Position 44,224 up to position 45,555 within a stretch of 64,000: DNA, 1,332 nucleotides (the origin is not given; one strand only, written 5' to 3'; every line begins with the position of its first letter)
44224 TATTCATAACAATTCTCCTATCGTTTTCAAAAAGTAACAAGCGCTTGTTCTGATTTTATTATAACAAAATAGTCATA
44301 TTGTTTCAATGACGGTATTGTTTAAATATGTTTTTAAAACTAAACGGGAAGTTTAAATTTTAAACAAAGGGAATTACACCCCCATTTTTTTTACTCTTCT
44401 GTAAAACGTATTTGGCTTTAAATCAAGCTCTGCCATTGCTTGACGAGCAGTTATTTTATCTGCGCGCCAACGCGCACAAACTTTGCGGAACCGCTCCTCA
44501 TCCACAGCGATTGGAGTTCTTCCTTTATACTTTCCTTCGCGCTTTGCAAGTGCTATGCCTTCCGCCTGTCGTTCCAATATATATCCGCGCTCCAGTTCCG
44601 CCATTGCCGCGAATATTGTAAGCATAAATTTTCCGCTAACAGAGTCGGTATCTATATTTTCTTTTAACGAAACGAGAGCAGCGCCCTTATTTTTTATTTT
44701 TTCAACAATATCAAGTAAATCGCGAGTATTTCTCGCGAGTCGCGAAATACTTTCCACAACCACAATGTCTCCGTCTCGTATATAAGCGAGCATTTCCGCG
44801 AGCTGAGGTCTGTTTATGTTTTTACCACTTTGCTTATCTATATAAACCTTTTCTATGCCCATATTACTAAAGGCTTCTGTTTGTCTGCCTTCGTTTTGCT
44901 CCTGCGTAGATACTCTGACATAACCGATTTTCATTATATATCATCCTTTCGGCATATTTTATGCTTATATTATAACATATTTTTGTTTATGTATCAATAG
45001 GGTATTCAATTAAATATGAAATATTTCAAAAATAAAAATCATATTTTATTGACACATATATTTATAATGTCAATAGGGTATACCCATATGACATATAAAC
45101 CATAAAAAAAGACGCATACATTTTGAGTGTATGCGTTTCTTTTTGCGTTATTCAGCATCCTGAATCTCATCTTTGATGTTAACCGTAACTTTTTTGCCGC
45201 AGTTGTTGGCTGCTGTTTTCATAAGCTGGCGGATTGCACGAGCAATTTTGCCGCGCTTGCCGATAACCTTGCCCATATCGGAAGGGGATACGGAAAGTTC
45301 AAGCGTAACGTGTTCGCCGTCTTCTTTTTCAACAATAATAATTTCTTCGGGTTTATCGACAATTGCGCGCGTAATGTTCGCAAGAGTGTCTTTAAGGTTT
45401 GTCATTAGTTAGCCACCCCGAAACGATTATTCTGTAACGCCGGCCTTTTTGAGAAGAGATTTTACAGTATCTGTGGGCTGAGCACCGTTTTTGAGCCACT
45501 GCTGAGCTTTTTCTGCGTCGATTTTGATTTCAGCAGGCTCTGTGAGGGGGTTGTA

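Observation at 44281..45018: Serine recombinase gene bracketed by two homologous 50-nt promoter modules in direct orientation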

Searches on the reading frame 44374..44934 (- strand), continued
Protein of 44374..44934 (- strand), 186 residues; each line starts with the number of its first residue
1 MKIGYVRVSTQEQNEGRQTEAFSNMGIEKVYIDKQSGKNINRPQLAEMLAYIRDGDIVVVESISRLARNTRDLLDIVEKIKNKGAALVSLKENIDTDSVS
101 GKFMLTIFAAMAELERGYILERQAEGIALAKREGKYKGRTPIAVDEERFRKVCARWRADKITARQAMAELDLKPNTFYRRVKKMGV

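Call 43: find_encoding_contigs(protein=P0006, flank=10000, max_places=2)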
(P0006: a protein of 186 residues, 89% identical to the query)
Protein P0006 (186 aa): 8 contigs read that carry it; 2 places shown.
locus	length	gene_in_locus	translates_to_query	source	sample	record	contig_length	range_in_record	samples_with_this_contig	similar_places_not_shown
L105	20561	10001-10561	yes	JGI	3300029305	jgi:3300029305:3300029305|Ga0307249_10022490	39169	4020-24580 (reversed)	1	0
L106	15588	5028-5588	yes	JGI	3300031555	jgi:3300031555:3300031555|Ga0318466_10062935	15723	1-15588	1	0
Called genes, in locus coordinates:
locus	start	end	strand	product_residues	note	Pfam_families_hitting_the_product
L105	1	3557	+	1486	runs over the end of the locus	PF02811:PHP, PF00929:RNase_T, PF13482:RNase_H_2 (weak), PF16473:Rv2179c-like (weak), PF07733:DNA_pol3_alpha, PF17657:DNA_pol3_finger, PF14579:HHH_6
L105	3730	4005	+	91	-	PF00216:Bac_DNA_binding, PF18291:HU-HIG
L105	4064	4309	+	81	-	PF01479:S4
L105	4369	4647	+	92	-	PF07873:YabP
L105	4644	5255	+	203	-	PF09578:Spore_YabQ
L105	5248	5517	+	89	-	PF04977:DivIC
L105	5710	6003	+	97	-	-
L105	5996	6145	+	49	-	-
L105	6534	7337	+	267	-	PF00657:Lipase_GDSL, PF13472:Lipase_GDSL_2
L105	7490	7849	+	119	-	PF04297:UPF0122, PF08281:Sigma70_r4_2, PF04545:Sigma70_r4 (weak), PF13412:HTH_24 (faint)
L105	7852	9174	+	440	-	PF02881:SRP54_N, PF01656:CbiA (faint), PF13401:AAA_22 (weak), PF00448:SRP54, PF02978:SRP_SPB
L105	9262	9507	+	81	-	PF00886:Ribosomal_S16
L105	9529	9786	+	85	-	PF13083:KH_KhpA-B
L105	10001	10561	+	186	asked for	PF00239:Resolvase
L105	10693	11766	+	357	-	PF01381:HTH_3, PF13560:HTH_31 (weak)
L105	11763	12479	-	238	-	PF00149:Metallophos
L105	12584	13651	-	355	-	PF01381:HTH_3, PF12844:HTH_19 (weak)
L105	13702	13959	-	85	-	-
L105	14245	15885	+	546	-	PF00128:Alpha-amylase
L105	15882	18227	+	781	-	PF16875:Glyco_hydro_36N, PF02065:Melibiase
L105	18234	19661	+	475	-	PF07690:MFS_1, PF13347:MFS_2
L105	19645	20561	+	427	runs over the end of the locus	PF00232:Glyco_hydro_1, PF00150:Cellulase (faint)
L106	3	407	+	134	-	?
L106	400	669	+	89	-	PF04977:DivIC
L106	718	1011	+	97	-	-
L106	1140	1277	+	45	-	-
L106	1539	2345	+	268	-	PF00657:Lipase_GDSL, PF13472:Lipase_GDSL_2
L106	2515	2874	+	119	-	PF04297:UPF0122, PF04545:Sigma70_r4 (weak), PF08281:Sigma70_r4_2, PF13412:HTH_24 (faint)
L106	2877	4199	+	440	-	PF02881:SRP54_N, PF01656:CbiA (faint), PF00448:SRP54, PF02978:SRP_SPB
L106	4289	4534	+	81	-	PF00886:Ribosomal_S16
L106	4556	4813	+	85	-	PF13083:KH_KhpA-B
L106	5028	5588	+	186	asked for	PF00239:Resolvase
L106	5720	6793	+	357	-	PF01381:HTH_3, PF13560:HTH_31 (weak)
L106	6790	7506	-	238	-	PF00149:Metallophos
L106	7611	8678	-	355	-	PF01381:HTH_3, PF12844:HTH_19 (weak)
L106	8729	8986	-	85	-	-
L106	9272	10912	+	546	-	PF00128:Alpha-amylase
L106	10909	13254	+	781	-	PF16875:Glyco_hydro_36N, PF02065:Melibiase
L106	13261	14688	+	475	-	PF07690:MFS_1, PF13347:MFS_2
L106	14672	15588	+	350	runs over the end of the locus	?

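Call 48: search_dna_similar(query=window:44374-44934:-, collection=plasmids, mode=protein, max_rows=15)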
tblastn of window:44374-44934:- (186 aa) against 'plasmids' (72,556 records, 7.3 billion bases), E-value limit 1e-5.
The search stops at 5000 records and this limit was reached: more records match than are counted here, and every count below describes the 5000 best-scoring records only.
Records with a match: at least 5000; places in all: 10209; records where one place covers at least 80% of the query: 3659.
Best place of each record, by identity: <60% 5000.
By first word of the organism name: Klebsiella 1280; Escherichia 1107; Pseudomonas 248; Lactiplantibacillus 204; Acinetobacter 204; Salmonella 197; Bacillus 193; Enterobacter 166; Citrobacter 133; Aeromonas 91; and 171 more.
By predicted mobility (MOB-suite, as given by PLSDB): conjugative 2410; mobilizable 1406; non-mobilizable 1184.
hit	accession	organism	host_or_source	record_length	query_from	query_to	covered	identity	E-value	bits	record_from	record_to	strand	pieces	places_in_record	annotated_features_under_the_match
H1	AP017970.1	Fusobacterium varium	Homo sapiens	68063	1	182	98%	51.4%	1e-49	178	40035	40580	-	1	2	putative transposon resolvase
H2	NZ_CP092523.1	Cetobacterium somerae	Danio rerio,tissue sample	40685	1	179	96%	51.1%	3e-49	177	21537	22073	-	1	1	recombinase family protein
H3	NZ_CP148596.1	Clostridium perfringens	Homo sapiens,single cell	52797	1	183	98%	49.7%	9e-49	176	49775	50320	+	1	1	recombinase family protein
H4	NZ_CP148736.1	Clostridium perfringens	-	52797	1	183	98%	49.7%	9e-49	176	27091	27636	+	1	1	recombinase family protein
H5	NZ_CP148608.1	Clostridium perfringens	Homo sapiens,single cell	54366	1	183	98%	49.7%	9e-49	176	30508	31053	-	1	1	recombinase family protein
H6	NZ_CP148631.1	Clostridium perfringens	Homo sapiens,single cell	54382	1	183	98%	49.7%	9e-49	176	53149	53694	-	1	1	recombinase family protein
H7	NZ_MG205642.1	Paraclostridium sordellii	-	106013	1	179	96%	48.6%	3e-46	168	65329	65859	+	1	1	recombinase family protein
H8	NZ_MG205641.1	Paraclostridium sordellii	-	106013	1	179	96%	48.6%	3e-46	168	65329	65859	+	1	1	recombinase family protein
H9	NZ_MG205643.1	Paraclostridium sordellii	Equine disease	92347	1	179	96%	48.6%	5e-46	168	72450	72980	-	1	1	recombinase family protein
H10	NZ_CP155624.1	Bacillus paramobilis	Canis lupus familiaris,adipose,leg wound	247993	1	183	98%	47.0%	4e-41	154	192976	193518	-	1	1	recombinase family protein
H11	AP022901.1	Bacillus cereus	-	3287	2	184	98%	46.4%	4e-46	168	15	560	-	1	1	integrase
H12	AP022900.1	Bacillus cereus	-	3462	2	184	98%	46.4%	4e-46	168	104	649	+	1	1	integrase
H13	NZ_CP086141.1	Clostridium estertheticum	bovine,single colony,feces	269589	5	181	95%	47.2%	2e-42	157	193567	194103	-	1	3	recombinase family protein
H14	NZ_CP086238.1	Clostridium estertheticum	single colony,bovine feces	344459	5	181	95%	47.2%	2e-42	157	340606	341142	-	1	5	recombinase family protein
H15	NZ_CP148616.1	Clostridium perfringens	-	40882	1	177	95%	46.9%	2e-42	157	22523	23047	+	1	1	recombinase family protein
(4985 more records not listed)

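Call 57: search_solved_structures(query=window:44374-44934:-, max_evalue=1e-19, show_alignments=3)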
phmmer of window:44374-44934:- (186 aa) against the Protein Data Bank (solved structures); distinct sequences matched with E-value up to 1e-19: 8.
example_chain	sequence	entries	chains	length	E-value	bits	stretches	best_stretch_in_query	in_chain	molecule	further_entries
4m6f_A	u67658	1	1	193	2.2e-28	102.6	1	1-180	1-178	DNA-invertase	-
3uj3_X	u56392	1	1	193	1.3e-27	100.1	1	1-180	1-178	DNA-invertase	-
2r0q_C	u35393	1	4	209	7.3e-24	87.9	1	1-142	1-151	Putative transposon Tn552 DNA-invertase bin3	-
1zr2_A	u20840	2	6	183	9.8e-21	77.7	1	3-140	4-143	Transposon gamma-delta resolvase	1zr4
2gm4_A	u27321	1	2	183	9.8e-21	77.7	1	3-140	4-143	Transposon gamma-delta resolvase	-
1gdt_A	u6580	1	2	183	2.8e-20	76.3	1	3-140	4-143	PROTEIN (GAMMA DELTA RESOLVASE)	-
5cy1_A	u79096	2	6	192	2.9e-20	76.2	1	3-140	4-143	Transposon Tn3 resolvase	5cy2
2gm5_A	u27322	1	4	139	8.5e-20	74.7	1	3-127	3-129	Transposon gamma-delta resolvase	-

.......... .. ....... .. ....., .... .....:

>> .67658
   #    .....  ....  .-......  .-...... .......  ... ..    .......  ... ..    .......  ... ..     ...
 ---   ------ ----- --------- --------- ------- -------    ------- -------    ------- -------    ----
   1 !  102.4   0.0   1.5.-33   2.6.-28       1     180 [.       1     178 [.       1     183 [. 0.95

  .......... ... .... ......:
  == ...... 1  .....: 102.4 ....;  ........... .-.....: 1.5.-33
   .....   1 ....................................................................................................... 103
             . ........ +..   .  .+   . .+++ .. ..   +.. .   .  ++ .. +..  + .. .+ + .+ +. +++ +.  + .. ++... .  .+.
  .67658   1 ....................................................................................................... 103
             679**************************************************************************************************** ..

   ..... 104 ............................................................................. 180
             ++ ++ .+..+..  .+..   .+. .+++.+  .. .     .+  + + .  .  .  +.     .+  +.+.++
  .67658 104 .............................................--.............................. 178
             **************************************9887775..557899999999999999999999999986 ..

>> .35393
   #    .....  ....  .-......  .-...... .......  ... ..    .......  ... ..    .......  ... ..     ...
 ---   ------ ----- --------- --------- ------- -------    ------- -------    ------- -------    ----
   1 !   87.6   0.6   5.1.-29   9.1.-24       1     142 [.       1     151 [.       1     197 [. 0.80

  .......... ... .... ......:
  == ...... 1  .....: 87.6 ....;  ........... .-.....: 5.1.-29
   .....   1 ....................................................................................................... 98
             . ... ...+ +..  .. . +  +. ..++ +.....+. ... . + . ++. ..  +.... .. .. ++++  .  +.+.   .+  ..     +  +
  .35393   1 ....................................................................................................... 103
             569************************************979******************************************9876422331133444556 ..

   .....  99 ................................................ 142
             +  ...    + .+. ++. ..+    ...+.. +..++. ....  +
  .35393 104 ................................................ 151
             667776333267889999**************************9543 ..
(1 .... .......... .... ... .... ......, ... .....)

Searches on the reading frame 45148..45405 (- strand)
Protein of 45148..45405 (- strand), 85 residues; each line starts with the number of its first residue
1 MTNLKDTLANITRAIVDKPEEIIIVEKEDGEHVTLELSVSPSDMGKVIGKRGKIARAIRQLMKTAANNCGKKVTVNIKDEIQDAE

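Call 5: search_protein_families(library=pfam, proteins=[window:45148-45405:-])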
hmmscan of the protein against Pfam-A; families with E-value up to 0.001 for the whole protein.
window:45148-45405:- (85 aa): 2 families
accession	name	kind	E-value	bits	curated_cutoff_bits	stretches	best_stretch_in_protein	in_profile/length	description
PF13083.13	KH_KhpA-B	-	6.6e-22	77.7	32.1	1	5-77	1-73/73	KhpA/KhpB, KH domain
PF00013.35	KH_1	-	0.00032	20.8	21.5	1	34-61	1-28/66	KH domain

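Call 18: find_encoding_contigs(protein=window:45148-45405:-, flank=3000, max_places=10)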
Protein window:45148-45405:- (85 aa): 24 contigs read that carry it; 10 places shown.
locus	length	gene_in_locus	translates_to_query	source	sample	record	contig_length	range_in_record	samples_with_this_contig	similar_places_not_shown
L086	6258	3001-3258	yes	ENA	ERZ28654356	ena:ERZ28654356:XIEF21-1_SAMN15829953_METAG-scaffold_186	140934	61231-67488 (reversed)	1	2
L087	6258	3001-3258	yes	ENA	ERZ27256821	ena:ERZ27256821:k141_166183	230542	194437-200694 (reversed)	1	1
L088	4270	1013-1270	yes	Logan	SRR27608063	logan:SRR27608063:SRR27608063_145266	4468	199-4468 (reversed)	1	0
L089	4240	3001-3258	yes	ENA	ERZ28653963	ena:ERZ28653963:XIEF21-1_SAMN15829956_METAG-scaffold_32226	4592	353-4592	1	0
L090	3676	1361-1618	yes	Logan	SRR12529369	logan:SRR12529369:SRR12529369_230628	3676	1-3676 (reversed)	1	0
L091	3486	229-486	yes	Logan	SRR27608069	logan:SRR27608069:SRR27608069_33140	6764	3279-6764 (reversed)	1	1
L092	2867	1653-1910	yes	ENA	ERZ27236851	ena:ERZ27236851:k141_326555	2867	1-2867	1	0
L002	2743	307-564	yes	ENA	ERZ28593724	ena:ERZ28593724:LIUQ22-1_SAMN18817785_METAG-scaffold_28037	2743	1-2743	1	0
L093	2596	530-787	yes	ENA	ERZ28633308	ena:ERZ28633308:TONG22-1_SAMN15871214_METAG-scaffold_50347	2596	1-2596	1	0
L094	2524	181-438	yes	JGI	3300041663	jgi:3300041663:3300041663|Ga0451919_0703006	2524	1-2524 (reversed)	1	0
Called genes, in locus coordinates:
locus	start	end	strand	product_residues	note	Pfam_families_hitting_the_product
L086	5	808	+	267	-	PF00657:Lipase_GDSL, PF13472:Lipase_GDSL_2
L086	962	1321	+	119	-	PF04297:UPF0122, PF08281:Sigma70_r4_2, PF04545:Sigma70_r4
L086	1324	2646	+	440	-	PF02881:SRP54_N, PF13401:AAA_22 (weak), PF00448:SRP54, PF02978:SRP_SPB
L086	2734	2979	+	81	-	PF00886:Ribosomal_S16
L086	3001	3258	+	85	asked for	PF13083:KH_KhpA-B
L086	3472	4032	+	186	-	PF00239:Resolvase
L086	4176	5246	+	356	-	PF01381:HTH_3, PF12844:HTH_19 (weak), PF13560:HTH_31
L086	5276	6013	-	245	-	PF04542:Sigma70_r2, PF04539:Sigma70_r3, PF08281:Sigma70_r4_2, PF04545:Sigma70_r4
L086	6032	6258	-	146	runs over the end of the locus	PF13581:HATPase_c_2, PF02518:HATPase_c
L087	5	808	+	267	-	PF00657:Lipase_GDSL, PF13472:Lipase_GDSL_2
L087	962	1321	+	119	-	PF04297:UPF0122, PF08281:Sigma70_r4_2, PF04545:Sigma70_r4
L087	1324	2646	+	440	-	PF02881:SRP54_N, PF13401:AAA_22 (weak), PF00448:SRP54, PF02978:SRP_SPB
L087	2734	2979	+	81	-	PF00886:Ribosomal_S16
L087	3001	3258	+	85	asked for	PF13083:KH_KhpA-B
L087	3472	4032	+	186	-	PF00239:Resolvase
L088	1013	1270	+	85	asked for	PF13083:KH_KhpA-B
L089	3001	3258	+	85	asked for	PF13083:KH_KhpA-B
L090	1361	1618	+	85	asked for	PF13083:KH_KhpA-B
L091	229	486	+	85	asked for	PF13083:KH_KhpA-B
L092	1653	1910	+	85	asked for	PF13083:KH_KhpA-B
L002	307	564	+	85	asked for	PF13083:KH_KhpA-B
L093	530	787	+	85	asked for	PF13083:KH_KhpA-B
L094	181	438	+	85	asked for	PF13083:KH_KhpA-B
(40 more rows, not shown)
